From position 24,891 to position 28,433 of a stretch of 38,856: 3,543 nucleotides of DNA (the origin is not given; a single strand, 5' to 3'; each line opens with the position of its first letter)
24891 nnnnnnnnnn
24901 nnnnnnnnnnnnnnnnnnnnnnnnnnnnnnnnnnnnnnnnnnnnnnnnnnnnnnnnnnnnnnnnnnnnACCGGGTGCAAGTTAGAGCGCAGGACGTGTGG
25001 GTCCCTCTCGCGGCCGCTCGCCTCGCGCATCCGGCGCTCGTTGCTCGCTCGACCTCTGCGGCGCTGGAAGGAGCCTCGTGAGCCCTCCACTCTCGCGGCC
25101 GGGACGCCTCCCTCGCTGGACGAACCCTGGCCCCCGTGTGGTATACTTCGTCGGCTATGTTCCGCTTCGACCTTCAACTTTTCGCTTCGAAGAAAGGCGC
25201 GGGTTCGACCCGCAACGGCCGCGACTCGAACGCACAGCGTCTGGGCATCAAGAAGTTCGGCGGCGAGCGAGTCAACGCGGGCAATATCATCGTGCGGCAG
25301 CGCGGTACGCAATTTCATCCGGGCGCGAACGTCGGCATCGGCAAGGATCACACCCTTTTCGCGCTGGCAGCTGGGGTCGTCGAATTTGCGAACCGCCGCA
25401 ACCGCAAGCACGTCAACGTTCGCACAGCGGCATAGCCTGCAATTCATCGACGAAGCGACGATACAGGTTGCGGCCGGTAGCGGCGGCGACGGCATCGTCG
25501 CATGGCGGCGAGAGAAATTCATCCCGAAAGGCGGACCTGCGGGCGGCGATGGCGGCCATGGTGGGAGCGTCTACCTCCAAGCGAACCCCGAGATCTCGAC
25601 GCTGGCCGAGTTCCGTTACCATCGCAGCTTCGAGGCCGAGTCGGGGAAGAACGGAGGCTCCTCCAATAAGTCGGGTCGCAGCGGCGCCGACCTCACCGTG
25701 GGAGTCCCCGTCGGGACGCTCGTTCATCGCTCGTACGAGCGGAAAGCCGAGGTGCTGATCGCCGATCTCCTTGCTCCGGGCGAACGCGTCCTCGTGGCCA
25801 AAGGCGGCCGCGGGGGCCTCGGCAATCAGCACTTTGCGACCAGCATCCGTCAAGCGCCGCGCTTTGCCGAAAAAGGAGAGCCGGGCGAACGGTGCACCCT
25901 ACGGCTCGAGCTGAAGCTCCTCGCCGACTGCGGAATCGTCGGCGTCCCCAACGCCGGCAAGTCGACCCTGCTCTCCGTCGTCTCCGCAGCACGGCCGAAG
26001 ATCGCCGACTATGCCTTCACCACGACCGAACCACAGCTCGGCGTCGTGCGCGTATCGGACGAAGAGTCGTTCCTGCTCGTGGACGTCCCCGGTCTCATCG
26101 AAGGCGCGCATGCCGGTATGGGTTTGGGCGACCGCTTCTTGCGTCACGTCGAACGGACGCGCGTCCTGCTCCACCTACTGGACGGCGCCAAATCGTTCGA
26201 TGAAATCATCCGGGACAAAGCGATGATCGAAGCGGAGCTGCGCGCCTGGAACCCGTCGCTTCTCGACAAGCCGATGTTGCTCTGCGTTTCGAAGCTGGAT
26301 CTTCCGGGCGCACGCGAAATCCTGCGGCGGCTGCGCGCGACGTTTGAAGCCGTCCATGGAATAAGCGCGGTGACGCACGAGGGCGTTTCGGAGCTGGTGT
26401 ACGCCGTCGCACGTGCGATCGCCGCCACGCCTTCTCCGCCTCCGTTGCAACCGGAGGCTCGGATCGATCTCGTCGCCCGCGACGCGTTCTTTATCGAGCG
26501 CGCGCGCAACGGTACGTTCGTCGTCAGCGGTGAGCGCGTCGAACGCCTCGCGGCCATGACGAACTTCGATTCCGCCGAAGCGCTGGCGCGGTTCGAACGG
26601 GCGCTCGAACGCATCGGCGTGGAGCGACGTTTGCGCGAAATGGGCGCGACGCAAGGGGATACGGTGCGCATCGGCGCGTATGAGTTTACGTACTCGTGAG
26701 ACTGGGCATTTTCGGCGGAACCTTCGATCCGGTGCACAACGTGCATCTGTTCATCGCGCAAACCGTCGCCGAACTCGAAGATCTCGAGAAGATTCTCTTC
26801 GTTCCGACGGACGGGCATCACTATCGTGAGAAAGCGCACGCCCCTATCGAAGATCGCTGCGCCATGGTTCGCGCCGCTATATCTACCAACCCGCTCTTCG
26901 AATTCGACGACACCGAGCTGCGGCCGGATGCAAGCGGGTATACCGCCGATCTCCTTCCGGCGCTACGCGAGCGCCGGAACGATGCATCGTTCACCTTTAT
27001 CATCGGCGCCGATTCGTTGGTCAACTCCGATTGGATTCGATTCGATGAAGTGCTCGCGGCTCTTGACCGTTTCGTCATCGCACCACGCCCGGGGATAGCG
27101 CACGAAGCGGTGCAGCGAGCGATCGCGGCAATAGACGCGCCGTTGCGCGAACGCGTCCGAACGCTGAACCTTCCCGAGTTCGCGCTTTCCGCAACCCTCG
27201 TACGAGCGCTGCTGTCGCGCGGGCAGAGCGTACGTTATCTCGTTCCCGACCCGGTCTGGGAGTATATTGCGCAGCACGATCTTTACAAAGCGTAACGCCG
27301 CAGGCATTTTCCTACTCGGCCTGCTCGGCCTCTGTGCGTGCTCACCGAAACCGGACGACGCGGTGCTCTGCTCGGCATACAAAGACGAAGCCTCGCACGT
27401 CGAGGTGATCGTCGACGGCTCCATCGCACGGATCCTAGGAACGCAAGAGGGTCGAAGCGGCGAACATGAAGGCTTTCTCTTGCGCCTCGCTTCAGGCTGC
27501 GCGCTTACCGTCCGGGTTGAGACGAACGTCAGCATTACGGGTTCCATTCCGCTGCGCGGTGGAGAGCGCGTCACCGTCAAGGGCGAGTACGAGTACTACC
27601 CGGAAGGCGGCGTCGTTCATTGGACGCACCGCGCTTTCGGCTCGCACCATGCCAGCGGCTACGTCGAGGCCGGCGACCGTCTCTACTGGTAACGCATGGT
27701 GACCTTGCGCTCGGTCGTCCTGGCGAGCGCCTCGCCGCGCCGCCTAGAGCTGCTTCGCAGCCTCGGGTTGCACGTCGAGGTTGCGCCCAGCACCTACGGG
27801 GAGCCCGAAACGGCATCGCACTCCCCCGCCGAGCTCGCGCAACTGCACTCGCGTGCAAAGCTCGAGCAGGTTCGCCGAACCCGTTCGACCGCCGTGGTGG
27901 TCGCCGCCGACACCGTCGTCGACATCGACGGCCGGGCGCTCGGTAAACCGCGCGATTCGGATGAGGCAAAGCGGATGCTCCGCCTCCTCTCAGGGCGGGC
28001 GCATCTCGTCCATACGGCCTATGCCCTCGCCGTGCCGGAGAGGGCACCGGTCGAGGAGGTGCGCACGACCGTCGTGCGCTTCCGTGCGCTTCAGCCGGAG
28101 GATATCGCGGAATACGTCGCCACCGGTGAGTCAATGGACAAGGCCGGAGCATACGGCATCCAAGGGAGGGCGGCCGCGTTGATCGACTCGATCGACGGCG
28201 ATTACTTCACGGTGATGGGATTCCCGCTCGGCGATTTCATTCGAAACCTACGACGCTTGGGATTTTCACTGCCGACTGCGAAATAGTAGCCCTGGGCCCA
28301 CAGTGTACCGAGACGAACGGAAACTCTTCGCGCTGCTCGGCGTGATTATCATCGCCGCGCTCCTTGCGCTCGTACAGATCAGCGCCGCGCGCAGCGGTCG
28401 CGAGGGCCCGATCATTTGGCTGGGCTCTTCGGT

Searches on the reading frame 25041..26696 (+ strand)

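Call 67: search_protein_families(library=pfam, proteins=[window:25041-26696:+], max_evalue=0.0001)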
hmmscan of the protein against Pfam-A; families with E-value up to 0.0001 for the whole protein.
window:25041-26696:+ (552 aa): 4 families
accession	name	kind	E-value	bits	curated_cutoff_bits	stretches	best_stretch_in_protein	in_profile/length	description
PF01018.28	GTP1_OBG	-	5.6e-58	195.4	27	1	136-293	1-155/155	GTP1/OBG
PF09269.16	DUF1967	-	1.4e-24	86.3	27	1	483-551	1-70/70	Domain of unknown function (DUF1967)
PF01926.29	MMR_HSR1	-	9.4e-23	80.9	21.9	1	297-418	2-113/113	50S ribosome-binding GTPase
PF02421.24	FeoB_N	-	2.6e-07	30.7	27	1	298-352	4-57/156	Ferrous iron transport protein B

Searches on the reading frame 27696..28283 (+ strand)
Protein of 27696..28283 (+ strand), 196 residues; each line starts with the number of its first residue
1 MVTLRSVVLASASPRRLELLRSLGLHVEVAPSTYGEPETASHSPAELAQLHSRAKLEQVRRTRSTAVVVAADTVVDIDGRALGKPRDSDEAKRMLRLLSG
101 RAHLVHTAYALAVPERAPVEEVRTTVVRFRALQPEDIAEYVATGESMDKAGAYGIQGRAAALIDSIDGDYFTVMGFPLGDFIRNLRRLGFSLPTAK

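Call 67: search_protein_families(library=pfam, proteins=[window:27696-28283:+], max_evalue=0.0001)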
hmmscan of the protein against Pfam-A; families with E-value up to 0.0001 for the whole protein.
window:27696-28283:+ (196 aa): 1 family
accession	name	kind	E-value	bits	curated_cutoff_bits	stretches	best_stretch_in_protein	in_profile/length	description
PF02545.19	Maf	-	3.8e-55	186.9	27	1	7-187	2-186/187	Maf-like protein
